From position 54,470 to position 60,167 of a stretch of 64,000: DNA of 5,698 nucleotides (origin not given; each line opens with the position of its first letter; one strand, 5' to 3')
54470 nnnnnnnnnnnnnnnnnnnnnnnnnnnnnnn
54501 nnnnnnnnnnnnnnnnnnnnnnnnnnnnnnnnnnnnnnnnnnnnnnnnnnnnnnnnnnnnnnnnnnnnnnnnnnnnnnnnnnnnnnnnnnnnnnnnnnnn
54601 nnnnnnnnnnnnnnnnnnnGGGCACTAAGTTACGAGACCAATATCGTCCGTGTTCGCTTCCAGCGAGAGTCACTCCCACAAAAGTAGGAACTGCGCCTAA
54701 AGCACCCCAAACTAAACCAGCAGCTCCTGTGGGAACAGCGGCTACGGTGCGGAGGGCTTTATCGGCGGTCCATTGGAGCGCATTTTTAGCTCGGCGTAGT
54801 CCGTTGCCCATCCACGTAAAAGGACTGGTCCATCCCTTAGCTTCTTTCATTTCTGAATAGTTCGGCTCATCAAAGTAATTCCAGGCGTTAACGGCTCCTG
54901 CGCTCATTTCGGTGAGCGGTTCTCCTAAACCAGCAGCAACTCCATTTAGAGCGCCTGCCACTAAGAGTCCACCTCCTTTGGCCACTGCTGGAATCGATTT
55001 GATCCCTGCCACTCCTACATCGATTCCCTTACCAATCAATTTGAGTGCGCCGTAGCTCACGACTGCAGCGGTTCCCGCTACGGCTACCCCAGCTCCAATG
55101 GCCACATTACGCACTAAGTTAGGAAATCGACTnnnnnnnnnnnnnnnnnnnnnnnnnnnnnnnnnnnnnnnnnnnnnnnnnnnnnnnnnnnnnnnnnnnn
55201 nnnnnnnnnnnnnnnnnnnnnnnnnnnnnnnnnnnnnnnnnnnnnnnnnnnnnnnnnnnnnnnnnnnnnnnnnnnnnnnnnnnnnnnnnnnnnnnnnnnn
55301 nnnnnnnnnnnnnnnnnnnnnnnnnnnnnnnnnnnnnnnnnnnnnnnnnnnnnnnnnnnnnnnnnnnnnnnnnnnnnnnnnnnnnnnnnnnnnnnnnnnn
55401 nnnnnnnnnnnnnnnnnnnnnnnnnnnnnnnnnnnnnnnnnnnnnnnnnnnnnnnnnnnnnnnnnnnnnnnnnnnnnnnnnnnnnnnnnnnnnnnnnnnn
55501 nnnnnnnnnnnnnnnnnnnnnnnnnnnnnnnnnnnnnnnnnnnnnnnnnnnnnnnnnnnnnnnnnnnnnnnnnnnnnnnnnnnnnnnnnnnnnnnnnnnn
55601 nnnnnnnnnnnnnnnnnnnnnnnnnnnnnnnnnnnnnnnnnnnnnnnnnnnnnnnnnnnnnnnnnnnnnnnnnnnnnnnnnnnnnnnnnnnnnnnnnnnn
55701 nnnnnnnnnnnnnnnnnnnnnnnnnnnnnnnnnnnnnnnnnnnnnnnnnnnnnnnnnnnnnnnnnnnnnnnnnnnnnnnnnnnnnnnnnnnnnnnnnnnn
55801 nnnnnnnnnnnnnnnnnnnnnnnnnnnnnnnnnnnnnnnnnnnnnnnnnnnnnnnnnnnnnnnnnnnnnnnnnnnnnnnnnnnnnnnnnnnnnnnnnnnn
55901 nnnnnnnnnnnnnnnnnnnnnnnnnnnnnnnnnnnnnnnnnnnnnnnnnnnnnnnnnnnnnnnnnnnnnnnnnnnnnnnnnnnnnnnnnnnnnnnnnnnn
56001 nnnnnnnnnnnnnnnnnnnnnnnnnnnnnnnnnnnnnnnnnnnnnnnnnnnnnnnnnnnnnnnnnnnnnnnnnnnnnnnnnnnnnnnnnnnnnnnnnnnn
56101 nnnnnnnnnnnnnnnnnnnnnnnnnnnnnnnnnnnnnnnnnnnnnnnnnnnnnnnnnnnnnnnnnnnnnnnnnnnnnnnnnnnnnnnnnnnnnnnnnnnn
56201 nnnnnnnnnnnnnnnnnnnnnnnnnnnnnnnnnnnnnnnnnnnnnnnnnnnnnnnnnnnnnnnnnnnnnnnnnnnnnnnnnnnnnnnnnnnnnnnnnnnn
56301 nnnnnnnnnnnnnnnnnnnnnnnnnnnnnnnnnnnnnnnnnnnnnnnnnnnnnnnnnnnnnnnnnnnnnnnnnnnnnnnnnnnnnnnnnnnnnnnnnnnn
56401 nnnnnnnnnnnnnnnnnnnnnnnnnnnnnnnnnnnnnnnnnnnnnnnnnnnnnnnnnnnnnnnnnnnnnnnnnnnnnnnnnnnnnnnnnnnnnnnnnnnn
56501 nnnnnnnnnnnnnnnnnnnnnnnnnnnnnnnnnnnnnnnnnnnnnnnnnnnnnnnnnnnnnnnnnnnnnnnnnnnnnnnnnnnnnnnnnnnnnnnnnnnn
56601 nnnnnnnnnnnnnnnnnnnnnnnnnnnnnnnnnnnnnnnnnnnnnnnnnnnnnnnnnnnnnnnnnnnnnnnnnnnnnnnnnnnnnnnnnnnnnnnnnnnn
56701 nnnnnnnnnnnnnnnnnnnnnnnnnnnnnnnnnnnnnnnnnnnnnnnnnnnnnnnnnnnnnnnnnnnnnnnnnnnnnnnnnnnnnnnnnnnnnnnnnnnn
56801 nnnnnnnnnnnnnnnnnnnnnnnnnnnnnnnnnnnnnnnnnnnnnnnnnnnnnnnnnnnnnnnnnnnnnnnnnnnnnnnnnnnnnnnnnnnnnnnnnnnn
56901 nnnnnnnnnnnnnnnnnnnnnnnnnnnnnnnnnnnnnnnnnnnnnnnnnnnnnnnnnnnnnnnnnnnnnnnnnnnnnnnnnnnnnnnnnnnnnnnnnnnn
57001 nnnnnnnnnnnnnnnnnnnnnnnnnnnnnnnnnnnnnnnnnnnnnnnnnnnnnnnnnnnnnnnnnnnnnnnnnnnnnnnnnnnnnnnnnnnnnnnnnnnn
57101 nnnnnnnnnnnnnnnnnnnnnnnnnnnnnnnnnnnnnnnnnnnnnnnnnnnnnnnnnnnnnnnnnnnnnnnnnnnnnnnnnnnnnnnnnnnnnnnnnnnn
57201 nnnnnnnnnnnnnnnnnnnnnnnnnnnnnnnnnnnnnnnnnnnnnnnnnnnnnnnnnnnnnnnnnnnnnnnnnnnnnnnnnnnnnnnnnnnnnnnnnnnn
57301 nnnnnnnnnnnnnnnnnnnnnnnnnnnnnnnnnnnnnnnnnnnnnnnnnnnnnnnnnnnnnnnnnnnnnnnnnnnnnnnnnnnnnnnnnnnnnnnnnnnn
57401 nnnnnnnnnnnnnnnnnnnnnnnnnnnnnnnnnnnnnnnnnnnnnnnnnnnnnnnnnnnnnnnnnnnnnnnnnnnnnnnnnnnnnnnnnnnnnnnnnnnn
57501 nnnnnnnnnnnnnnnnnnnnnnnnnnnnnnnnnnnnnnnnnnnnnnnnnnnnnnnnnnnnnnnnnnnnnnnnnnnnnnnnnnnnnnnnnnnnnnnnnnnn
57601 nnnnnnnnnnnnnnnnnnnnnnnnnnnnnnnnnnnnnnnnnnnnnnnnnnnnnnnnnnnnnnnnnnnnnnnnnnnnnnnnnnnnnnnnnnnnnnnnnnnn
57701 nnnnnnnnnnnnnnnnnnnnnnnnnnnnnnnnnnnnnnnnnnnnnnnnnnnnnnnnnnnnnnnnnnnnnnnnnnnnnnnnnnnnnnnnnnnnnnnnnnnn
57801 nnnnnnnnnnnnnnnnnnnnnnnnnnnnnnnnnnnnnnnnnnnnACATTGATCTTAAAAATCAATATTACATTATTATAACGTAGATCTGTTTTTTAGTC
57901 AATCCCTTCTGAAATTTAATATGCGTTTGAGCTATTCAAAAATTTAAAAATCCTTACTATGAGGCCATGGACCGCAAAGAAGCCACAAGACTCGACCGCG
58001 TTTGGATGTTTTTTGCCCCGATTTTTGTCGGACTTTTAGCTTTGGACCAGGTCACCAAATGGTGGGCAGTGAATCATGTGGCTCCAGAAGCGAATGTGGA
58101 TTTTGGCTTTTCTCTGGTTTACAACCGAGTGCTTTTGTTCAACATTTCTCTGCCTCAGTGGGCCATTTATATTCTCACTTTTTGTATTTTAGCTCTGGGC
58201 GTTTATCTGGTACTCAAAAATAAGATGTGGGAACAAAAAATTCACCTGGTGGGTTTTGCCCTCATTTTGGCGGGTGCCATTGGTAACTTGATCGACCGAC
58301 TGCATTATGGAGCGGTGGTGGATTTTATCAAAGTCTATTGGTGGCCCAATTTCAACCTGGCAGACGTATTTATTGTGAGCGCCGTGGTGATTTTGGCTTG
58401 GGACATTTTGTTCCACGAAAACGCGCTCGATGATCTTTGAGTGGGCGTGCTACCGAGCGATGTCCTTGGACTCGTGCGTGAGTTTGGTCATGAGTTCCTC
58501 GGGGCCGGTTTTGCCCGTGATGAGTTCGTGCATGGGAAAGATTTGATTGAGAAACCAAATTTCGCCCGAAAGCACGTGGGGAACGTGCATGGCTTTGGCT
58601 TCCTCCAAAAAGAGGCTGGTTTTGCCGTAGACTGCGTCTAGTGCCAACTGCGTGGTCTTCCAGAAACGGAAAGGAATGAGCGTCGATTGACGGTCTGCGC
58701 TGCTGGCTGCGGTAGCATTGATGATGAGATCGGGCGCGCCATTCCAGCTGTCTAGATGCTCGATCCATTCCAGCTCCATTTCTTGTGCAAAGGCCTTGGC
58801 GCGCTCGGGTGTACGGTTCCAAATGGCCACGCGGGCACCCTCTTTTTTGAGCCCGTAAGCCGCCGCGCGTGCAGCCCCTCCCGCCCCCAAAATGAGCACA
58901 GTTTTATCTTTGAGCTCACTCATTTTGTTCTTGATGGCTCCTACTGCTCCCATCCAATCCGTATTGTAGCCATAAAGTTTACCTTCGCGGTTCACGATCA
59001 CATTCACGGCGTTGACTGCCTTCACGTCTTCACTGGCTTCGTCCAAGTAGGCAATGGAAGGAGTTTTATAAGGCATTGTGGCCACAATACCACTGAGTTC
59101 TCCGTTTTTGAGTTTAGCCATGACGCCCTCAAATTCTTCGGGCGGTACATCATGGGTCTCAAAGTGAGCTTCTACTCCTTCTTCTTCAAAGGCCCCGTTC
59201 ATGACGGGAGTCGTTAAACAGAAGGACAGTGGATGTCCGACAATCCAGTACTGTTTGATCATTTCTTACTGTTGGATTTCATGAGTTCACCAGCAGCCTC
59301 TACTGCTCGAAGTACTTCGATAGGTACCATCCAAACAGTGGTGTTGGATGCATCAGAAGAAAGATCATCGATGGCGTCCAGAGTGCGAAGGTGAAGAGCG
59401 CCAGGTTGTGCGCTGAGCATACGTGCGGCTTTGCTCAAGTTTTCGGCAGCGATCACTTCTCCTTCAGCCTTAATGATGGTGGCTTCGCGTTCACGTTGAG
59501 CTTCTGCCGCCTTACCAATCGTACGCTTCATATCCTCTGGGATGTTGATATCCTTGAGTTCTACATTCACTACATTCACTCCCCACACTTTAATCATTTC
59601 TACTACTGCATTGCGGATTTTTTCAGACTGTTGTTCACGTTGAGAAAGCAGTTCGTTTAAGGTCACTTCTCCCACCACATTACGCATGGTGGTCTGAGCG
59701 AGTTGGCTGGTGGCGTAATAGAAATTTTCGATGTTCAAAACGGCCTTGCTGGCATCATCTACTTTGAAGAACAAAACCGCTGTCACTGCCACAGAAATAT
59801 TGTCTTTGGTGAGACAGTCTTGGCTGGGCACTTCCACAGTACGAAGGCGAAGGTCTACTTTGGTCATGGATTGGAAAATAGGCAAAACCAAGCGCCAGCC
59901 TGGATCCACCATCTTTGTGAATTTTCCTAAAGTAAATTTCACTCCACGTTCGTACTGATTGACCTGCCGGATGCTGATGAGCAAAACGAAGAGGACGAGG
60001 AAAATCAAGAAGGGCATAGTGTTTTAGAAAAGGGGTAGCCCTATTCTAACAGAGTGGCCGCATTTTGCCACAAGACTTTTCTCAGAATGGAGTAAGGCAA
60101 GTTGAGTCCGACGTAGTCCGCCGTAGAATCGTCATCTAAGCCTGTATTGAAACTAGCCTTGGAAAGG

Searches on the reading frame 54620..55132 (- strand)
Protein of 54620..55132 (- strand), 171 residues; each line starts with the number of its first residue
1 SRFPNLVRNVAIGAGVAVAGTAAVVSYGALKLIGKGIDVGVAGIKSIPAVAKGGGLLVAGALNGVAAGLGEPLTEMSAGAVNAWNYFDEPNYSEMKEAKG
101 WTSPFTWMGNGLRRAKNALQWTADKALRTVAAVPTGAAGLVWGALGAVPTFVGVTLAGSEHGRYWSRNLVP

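Call 63: find_homologous_proteins(query=A4, max_evalue=0.001)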
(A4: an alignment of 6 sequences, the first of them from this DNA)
Query A4 (6 sequences) (171 aa, profile of the alignment): 2 proteins with E <= 0.001 among 8000 candidates.
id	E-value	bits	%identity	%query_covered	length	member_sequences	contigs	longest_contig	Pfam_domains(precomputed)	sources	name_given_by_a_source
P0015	3.9e-45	172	27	71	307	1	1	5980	-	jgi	jgi:hypothetical protein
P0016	5.1e-37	145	28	72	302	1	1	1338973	-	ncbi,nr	ncbi:hypothetical protein IPG41_05725 [Candidatus Peregrinibacteria bacterium]|nr:MAG: hypothetical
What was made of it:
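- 54620..55132 (-): G1 membrane domain (residues 905-1075), with hydrophobic segments 910-938, 951-971 and 1033-1063 and the conserved loop motif GWNYP...KGWTSPF. It is also found in P0015 and P0016, the latter named Candidatus Peregrinibacteria (call 63).
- Tried and rejected: Its taxon came from a protein name instead (call 63). The profile search with the G1 membrane domain returned only two short G1-like proteins (call 63).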

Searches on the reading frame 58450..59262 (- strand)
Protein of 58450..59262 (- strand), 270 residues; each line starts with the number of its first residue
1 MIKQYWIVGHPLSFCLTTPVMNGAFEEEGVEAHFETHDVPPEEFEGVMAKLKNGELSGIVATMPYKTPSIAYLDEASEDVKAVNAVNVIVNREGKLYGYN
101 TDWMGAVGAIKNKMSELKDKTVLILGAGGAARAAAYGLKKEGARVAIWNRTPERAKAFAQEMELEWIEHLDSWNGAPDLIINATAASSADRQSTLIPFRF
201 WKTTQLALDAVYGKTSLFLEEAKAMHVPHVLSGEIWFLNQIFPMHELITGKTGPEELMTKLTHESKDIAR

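Call 5: search_protein_families(library=pfam, proteins=[window:58450-59262:-], max_evalue=0.01)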
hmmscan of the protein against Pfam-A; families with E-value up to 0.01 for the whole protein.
window:58450-59262:- (270 aa): 11 families
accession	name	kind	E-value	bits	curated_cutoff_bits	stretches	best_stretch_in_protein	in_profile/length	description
PF08501.16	Shikimate_dh_N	-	1.2e-16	61.1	27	1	7-89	1-83/83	Shikimate dehydrogenase substrate binding domain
PF01488.26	Shikimate_DH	-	3.1e-11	43.9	24.3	1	111-187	4-86/138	Shikimate / quinate 5-dehydrogenase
PF02826.25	2-Hacid_dh_C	-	2.8e-05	24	25.1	1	111-183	28-98/178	D-isomer specific 2-hydroxyacid dehydrogenase, NAD binding domain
PF03807.23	F420_oxidored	-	0.00015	22.7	21.6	1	122-167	2-49/94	NADP oxidoreductase coenzyme F420-dependent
PF00106.31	adh_short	-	0.0011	18.9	26.6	1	120-163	1-45/195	short chain dehydrogenase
PF00890.30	FAD_binding_2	-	0.0015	18.2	20.4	1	122-153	2-33/414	FAD binding domain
PF01262.27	AlaDh_PNT_C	-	0.0023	17.8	23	1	113-171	22-80/214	Alanine dehydrogenase/PNT, C-terminal domain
PF13241.12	NAD_binding_7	-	0.0027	18.7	22.1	1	116-189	4-74/104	Putative NAD(P)-binding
PF02558.23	ApbA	-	0.0038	17.3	22.2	0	122-161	1-39/150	Ketopantoate reductase PanE/ApbA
PF07991.19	KARI_N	-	0.0047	17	20.6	1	117-174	2-59/165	Acetohydroxy acid isomeroreductase, NADPH-binding domain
PF03435.24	Sacchrp_dh_NADP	-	0.0077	17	25.1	0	122-162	1-43/129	Saccharopine dehydrogenase NADP binding domain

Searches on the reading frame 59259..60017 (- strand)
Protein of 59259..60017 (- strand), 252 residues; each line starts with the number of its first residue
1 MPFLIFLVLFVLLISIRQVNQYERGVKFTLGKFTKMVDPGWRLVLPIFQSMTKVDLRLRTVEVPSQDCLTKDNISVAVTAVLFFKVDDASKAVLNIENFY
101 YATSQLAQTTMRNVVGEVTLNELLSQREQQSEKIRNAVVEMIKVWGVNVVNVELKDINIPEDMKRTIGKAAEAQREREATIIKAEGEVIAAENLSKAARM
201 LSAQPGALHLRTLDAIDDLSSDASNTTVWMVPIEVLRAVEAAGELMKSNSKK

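Call 5: search_protein_families(library=pfam, proteins=[window:59259-60017:-], max_evalue=0.01)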
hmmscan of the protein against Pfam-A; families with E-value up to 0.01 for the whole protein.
window:59259-60017:- (252 aa): 2 families
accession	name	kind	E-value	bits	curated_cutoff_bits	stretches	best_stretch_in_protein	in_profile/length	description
PF01145.31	Band_7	-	5.6e-40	137.7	23.6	1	18-187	2-175/176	SPFH domain / Band 7 family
PF13421.11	Band_7_1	-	4.5e-05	23.6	24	1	107-171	141-207/211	SPFH domain-Band 7 family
